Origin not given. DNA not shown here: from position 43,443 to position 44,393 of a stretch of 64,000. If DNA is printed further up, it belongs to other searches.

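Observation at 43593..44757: Convergent, 83-nt-overlapping RelA/SpoT synthetase-like and HD hydrolase-like gene pair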

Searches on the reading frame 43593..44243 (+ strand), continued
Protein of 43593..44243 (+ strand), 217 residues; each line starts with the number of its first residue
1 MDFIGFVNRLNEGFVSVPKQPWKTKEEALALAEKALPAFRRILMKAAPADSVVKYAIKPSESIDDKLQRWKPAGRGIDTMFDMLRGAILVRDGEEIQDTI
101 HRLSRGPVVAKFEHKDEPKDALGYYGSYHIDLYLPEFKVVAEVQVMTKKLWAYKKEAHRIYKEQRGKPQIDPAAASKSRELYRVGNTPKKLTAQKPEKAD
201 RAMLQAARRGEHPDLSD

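Call 25: search_solved_structures(query=A2, max_evalue=1, show_alignments=5)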
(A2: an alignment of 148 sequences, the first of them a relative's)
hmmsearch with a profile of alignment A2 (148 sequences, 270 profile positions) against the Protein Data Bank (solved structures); distinct sequences matched with E-value up to 1: 19.
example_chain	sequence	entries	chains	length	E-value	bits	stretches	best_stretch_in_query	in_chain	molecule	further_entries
6fgk_A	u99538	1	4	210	1e-06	32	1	109-220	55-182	GTP pyrophosphokinase YwaC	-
3l9d_A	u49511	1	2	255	1.1e-06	31.9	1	75-249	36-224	Putative GTP pyrophosphokinase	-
5xnx_A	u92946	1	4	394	4.5e-06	29.9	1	93-221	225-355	Bifunctional (p)ppGpp synthase/hydrolase RelA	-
8fr8_I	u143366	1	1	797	1.5e-05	28.1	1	108-223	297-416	GTP pyrophosphokinase RelA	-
6ox6_A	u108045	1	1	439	1.8e-05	27.9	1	73-237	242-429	Tas1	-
2be3_A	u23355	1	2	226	0.00015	24.9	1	79-212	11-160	GTP pyrophosphokinase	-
1vj7_A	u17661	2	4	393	0.00026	24.1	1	74-231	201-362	Bifunctional RELA/SPOT | Bifunctional (p)ppGpp synthase/hydrolase RelA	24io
9s6k_B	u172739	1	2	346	0.0016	21.5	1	112-205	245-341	GTP pyrophosphokinase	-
8acu_A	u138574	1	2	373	0.015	18.3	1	83-222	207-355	GTP pyrophosphokinase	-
7ohg_A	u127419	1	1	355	0.021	17.8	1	73-201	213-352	Guanosine-3',5'-bis(Diphosphate) 3'-pyrophosphohydrolase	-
6s2t_A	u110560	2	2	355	0.021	17.8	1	73-201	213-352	(P)ppGpp synthetase I, SpoT/RelA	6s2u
6s2v_A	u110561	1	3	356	0.021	17.8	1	73-201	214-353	(P)ppGpp synthetase I, SpoT/RelA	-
6yxa_A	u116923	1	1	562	0.076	16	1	90-249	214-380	GTP pyrophosphokinase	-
7oiw_A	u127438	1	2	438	0.1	15.5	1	110-233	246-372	GTP pyrophosphokinase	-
9y6s_6q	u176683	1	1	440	0.3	14.1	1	192-219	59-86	33 kDa inner dynein arm light chain, axonemal, putative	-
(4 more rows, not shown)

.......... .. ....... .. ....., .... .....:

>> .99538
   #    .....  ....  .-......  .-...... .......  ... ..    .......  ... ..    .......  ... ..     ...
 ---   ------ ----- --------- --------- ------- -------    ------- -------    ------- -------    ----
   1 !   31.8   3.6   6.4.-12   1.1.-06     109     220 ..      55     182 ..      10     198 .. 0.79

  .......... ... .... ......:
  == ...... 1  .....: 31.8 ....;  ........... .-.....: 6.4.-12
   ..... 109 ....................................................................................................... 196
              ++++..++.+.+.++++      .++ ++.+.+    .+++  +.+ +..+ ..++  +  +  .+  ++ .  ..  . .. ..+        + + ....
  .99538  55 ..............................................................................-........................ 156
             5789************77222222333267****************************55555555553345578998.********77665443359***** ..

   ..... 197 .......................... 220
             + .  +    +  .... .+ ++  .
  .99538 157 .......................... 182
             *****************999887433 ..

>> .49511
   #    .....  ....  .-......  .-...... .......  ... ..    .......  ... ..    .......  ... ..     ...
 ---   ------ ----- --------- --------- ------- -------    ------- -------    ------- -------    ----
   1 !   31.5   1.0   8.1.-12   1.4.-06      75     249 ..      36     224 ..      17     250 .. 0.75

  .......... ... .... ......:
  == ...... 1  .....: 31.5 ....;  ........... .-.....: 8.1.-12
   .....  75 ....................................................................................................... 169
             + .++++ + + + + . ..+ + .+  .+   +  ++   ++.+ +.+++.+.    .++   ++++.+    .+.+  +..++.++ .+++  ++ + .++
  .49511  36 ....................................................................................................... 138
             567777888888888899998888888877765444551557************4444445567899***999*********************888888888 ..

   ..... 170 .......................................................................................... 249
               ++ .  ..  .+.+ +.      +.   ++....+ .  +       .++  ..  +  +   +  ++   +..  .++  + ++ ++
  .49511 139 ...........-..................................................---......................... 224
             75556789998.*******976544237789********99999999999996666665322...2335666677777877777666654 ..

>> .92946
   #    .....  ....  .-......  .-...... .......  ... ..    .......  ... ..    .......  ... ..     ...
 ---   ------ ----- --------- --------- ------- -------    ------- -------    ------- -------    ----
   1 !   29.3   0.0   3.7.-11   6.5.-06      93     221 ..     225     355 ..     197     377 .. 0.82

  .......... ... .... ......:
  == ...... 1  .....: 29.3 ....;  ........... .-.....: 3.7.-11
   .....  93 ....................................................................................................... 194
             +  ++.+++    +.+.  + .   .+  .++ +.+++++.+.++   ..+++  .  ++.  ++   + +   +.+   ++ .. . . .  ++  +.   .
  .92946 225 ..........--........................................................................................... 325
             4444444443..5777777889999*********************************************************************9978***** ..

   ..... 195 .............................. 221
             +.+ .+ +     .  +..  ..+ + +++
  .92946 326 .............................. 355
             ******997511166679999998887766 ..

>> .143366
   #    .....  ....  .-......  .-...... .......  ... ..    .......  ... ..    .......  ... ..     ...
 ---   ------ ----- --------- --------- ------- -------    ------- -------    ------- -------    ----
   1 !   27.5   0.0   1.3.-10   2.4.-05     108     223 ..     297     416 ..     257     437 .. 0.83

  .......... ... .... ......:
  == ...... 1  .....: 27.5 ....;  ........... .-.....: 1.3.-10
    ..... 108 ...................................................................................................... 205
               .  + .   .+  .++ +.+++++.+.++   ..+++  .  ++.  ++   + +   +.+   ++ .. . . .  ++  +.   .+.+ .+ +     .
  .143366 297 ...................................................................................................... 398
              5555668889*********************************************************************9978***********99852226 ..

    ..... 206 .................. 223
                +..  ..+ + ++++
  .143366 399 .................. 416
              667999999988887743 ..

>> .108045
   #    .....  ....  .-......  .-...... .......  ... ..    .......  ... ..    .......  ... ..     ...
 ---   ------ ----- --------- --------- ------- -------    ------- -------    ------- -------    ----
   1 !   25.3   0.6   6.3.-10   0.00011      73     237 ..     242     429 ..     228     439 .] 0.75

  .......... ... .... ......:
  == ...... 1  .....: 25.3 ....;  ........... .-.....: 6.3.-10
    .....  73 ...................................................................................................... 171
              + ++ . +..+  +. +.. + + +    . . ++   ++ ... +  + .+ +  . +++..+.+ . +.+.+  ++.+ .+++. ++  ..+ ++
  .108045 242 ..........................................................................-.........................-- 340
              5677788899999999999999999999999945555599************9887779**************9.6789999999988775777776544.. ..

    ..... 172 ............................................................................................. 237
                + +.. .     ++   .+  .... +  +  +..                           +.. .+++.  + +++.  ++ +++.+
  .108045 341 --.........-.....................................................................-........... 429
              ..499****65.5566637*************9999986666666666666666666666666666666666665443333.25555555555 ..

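Call 26: search_protein_families(library=pfam, alignment_id=A2, max_evalue=0.01)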
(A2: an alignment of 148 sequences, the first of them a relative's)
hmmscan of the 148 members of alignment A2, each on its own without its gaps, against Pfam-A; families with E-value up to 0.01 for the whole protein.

A. member 1, P0001 (217 aa): 1 family
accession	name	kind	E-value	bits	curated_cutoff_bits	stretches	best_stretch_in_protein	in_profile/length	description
PF04607.23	RelA_SpoT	-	8.6e-05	23.2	27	1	57-164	3-111/113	Region found in RelA / SpoT proteins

B. families by the number of members that match (of 148 scanned): 22 families
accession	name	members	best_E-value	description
PF04607.23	RelA_SpoT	136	2.8e-12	Region found in RelA / SpoT proteins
PF13328.12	HD_4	7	1.7e-10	HD domain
PF03031.24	NIF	5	2.4e-08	NLI interacting factor-like phosphatase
PF01966.28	HD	4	4.7e-08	HD domain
PF11450.13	DUF3008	1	1.1e-16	Protein of unknwon function (DUF3008)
PF00334.24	NDK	1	4.2e-11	Nucleoside diphosphate kinase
PF00702.32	Hydrolase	1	2.1e-05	haloacid dehalogenase-like hydrolase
PF11020.14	DUF2610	1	6.3e-05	Domain of unknown function (DUF2610)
PF05152.18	DUF705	1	0.00033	Protein of unknown function (DUF705)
PF25474.1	TPR_TmcB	1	0.00097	TmcB, TPR repeats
PF25594.1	GldB_lipo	1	0.00098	Gliding motility protein GldB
PF09172.16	Vit_open_b-sht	1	0.0012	Vitellinogen, open beta-sheet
PF25682.1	Phage_VG64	1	0.0017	Mycobacterium phage VG64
PF05534.18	HicB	1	0.0032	HicB family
PF03260.19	Lipoprotein_11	1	0.0033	Lepidopteran low molecular weight (30 kD) lipoprotein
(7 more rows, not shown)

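Call 31: search_dna_similar(query=window:43593-44243:+, collection=phages, mode=protein, max_evalue=0.001, max_rows=40)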
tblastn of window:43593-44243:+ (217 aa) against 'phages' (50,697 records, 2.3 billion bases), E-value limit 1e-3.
Records with a match: 11; places in all: 11; records where one place covers at least 80% of the query: 0.
Best place of each record, by identity: <60% 11.
By first word of the organism name: Sinorhizobium 7; Variovorax 1; Nitratidesulfovibrio 1; Desulfovibrio 1; Paraglaciecola 1.
By host as written in the record: Sinorhizobium meliloti 7; Variovorax sp. SCN45 1; Nitratidesulfovibrio vulgaris ATCC7757 (synonym: Desulfovibtio vulgaris) 1; Desulfovibrio vulgaris ATCC 7757 1; Paraglaciecola sp. strain IceBac 372 1.
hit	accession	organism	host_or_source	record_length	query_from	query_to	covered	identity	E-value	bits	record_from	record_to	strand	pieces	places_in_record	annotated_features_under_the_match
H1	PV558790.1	Variovorax phage V45v66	Variovorax sp. SCN45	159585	39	191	71%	37.5%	9e-23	101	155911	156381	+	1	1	record has no annotation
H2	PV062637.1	Nitratidesulfovibrio phage SRB7757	Nitratidesulfovibrio vulgaris ATCC7757 ...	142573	55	189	62%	35.5%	1e-17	86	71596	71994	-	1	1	record has no annotation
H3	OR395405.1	Desulfovibrio phage 7757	Desulfovibrio vulgaris ATCC 7757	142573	55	189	62%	35.5%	1e-17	86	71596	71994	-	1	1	record has no annotation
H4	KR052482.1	Sinorhizobium phage phiN3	Sinorhizobium meliloti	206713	39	186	68%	31.8%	5e-13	73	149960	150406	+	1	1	RelA/SpoT family protein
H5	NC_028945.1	Sinorhizobium phage phiN3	Sinorhizobium meliloti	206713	39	186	68%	31.8%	5e-13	73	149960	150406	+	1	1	RelA/SpoT family protein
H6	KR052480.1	Sinorhizobium phage phiM7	Sinorhizobium meliloti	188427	39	186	68%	31.8%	1e-8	60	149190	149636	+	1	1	hypothetical protein (x2)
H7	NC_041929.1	Sinorhizobium phage phiM7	Sinorhizobium meliloti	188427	39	186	68%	31.8%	1e-8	60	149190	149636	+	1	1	hypothetical protein (x2)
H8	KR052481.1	Sinorhizobium phage phiM19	Sinorhizobium meliloti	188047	39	186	68%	31.2%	5e-12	70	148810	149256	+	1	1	RelA/SpoT family protein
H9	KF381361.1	Sinorhizobium phage phiM12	Sinorhizobium meliloti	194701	39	186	68%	31.2%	5e-12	70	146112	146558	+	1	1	RelA/SpoT family protein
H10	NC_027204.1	Sinorhizobium phage phiM12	Sinorhizobium meliloti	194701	39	186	68%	31.2%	5e-12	70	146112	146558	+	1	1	RelA/SpoT family protein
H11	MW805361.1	Paraglaciecola Antarctic GD virus 1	Paraglaciecola sp. strain IceBac 372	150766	52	190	64%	27.9%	7e-7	55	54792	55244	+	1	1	RelA/SpoT family protein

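Call 34: get_annotated_region(hit=H5, flank=4000)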
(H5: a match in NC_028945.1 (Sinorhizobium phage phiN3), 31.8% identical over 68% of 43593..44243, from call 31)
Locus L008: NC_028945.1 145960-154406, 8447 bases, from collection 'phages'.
description: Sinorhizobium phage phiN3, complete genome.
organism: Sinorhizobium phage phiN3 (NCBI taxid 1647405)
taxonomy: Viruses; Duplodnaviria; Heunggongvirae; Uroviricota; Caudoviricetes; Emdodecavirus; Emdodecavirus N3
host: Sinorhizobium meliloti; source: -; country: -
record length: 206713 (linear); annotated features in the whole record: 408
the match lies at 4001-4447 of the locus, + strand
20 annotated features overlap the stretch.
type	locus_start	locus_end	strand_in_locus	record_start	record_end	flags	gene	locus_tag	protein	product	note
CDS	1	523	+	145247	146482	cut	-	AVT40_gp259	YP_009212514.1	tRNA nucleotidyltransferase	gp270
CDS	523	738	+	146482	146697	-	-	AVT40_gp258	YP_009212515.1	hypothetical protein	gp271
CDS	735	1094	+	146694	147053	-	-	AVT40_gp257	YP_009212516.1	hypothetical protein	gp272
CDS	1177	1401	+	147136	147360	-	-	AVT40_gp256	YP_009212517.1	hypothetical protein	gp273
CDS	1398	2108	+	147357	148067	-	-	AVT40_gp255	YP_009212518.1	hypothetical protein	gp274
CDS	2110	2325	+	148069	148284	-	-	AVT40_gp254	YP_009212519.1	hypothetical protein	gp275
CDS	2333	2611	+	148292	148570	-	-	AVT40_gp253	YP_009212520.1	hypothetical protein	gp276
CDS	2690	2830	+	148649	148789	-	-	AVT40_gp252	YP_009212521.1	hypothetical protein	gp277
CDS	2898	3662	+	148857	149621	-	-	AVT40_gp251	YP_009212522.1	DNA methyltransferase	gp278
CDS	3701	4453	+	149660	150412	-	-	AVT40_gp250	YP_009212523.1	RelA/SpoT family protein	gp279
CDS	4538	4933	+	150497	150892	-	-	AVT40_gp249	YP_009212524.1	hypothetical protein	gp280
CDS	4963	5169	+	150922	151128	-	-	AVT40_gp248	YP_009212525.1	hypothetical protein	gp281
CDS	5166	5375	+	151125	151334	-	-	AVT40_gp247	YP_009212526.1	hypothetical protein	gp282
CDS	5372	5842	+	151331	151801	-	-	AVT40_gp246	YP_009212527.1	peptidyl-tRNA hydrolase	gp283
CDS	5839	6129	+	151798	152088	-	-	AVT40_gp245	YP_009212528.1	hypothetical protein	gp284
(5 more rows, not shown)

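Call 35: get_annotated_region(hit=H11, flank=4000)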
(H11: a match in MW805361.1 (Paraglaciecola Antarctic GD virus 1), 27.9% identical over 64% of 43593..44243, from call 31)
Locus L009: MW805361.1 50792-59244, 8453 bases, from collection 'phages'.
description: Paraglaciecola Antarctic GD virus 1, complete genome.
organism: Paraglaciecola Antarctic GD virus 1 (NCBI taxid 2945130)
taxonomy: Viruses
host: Paraglaciecola sp. strain IceBac 372; source: -; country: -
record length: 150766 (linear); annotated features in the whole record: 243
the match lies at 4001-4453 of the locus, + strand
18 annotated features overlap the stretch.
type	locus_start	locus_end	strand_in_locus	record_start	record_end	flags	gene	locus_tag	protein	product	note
CDS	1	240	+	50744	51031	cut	-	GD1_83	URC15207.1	hypothetical protein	gp83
CDS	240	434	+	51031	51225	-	-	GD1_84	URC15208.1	hypothetical protein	gp84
CDS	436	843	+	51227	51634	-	-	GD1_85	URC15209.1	hypothetical protein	gp85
CDS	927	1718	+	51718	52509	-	-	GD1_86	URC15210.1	hypothetical protein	gp86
CDS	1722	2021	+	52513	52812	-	-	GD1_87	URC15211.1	hypothetical protein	gp87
CDS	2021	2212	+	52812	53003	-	-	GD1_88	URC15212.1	hypothetical protein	gp88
CDS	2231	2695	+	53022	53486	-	-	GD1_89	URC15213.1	RNA phosphodiesterase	gp89; RNA phosphodiesterase, RNA ligase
CDS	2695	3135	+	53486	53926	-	-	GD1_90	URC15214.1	nuclease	gp90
CDS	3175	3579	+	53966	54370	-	-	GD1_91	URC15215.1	hypothetical protein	gp91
CDS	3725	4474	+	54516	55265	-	-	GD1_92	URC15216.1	RelA/SpoT family protein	gp92; RelA/SpoT family protein; GTP pyrophosphokinase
CDS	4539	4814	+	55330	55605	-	-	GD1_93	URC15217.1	hypothetical protein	gp93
CDS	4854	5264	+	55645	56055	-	-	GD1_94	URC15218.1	RelA/SpoT family protein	gp94; RelA/SpoT family protein; GTP pyrophosphokinase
CDS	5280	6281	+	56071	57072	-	-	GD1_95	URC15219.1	DNA primase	gp95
CDS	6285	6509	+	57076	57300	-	-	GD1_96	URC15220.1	hypothetical protein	gp96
CDS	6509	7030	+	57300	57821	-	-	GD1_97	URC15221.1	dUTPase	gp97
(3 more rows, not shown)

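Call 36: get_annotated_region(hit=H1, flank=3500)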
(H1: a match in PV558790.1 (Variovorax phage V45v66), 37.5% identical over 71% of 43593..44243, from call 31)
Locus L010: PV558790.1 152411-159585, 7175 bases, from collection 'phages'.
description: UNVERIFIED: Variovorax phage V45v66, complete genome.
organism: Variovorax phage V45v66 (NCBI taxid 3420612)
taxonomy: Viruses; Duplodnaviria; Heunggongvirae; Uroviricota; Caudoviricetes
host: Variovorax sp. SCN45; source: compost; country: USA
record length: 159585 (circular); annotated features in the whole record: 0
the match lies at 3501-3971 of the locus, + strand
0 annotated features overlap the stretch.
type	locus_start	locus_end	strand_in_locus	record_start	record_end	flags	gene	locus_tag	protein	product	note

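Call 37: get_annotated_region(hit=H2, flank=3500)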
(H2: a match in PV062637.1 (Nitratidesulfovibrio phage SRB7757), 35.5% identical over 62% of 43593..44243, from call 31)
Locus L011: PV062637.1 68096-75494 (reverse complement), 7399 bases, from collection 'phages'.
description: UNVERIFIED: Nitratidesulfovibrio phage SRB7757, complete genome.
organism: Nitratidesulfovibrio phage SRB7757 (NCBI taxid 3400148)
taxonomy: Viruses; Duplodnaviria; Heunggongvirae; Uroviricota; Caudoviricetes
host: Nitratidesulfovibrio vulgaris ATCC7757 (synonym: Desulfovibtio vulgaris); source: -; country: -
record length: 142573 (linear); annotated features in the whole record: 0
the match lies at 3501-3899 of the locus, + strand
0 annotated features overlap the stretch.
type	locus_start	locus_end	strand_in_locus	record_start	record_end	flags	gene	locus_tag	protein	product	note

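Call 40: search_protein_families(library=pfam, proteins=[L010:3153-4457:+, L010:4490-5023:+, L010:2500-3267:+, L011:3946-4398:+, L011:4411-5481:+, L011:2225-3244:+, L009:4854-5261:+, L009:4539-4811:+, L008:4538-4930:+, L008:2898-3659:+], max_evalue=0.01)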
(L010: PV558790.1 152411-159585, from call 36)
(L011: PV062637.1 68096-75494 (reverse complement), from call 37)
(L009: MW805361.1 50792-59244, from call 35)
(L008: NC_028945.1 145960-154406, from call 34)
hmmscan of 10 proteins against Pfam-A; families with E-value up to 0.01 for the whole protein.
L010:3153-4457:+ (435 aa): 1 family
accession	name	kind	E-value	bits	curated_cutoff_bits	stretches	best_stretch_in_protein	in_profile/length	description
PF04607.23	RelA_SpoT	-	4.2e-06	27.4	27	1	134-236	2-104/113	Region found in RelA / SpoT proteins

L010:4490-5023:+ (178 aa): 0 families

L010:2500-3267:+ (256 aa): 0 families

L011:3946-4398:+ (151 aa): 0 families

L011:4411-5481:+ (357 aa): 1 family
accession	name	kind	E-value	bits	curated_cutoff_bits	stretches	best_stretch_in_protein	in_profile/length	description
PF00226.36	DnaJ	-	5e-08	33.4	27.8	1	21-67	5-55/63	DnaJ domain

L011:2225-3244:+ (340 aa): 0 families

L009:4854-5261:+ (136 aa): 1 family
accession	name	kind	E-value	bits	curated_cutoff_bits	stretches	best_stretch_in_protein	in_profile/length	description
PF13328.12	HD_4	-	0.00016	21.9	27.2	1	5-91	1-85/156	HD domain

L009:4539-4811:+ (91 aa): 0 families

L008:4538-4930:+ (131 aa): 0 families

L008:2898-3659:+ (254 aa): 3 families
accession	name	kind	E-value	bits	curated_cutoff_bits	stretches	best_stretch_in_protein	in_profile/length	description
PF05175.20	MTS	-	0.0027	17.8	23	1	67-153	32-112/170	Methyltransferase small domain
PF02384.22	N6_Mtase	-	0.0085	15.9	20.4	0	41-80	18-60/311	N-6 DNA Methylase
PF13649.12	Methyltransf_25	-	0.0095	17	27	0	70-146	1-72/97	Methyltransferase domain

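Call 41: find_related_loci(query=A2, collection=viral_contigs, flank=6000)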
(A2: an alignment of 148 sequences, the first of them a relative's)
Query A2 (217 aa) in viral_contigs; peptide patterns used: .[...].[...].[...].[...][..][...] (x = any residue, [..] = any of these).
39 stretches matched a pattern; 24 encode a relative of the query (tblastn E <= 1e-3); 24 distinct loci.
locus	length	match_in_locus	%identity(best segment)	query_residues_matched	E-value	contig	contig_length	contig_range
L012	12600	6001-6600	34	3-186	1e-26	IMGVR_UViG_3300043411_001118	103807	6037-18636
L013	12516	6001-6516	38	20-181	1e-23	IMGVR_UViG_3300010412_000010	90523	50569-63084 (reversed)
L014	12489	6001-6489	35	33-190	3e-22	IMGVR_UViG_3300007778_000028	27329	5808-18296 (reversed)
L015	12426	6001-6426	35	45-189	5e-21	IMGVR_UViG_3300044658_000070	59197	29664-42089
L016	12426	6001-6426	34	45-189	2e-20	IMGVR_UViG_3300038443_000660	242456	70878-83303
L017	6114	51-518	35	57-216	5e-20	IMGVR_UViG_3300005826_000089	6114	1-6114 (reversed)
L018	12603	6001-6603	29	16-198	7e-20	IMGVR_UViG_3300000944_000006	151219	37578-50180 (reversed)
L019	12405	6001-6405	38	55-189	1e-19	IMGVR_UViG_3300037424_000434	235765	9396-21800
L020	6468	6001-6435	35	25-173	2e-19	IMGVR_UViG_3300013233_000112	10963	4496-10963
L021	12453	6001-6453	35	39-186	1e-18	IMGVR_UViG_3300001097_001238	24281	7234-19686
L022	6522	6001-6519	33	28-209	3e-18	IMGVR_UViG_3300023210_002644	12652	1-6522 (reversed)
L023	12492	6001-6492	36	36-188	3e-18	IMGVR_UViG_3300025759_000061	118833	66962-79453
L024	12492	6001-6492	36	36-188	3e-18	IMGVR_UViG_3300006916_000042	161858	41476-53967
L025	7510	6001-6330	40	57-168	1e-17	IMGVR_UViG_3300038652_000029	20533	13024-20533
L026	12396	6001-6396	34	56-188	1e-17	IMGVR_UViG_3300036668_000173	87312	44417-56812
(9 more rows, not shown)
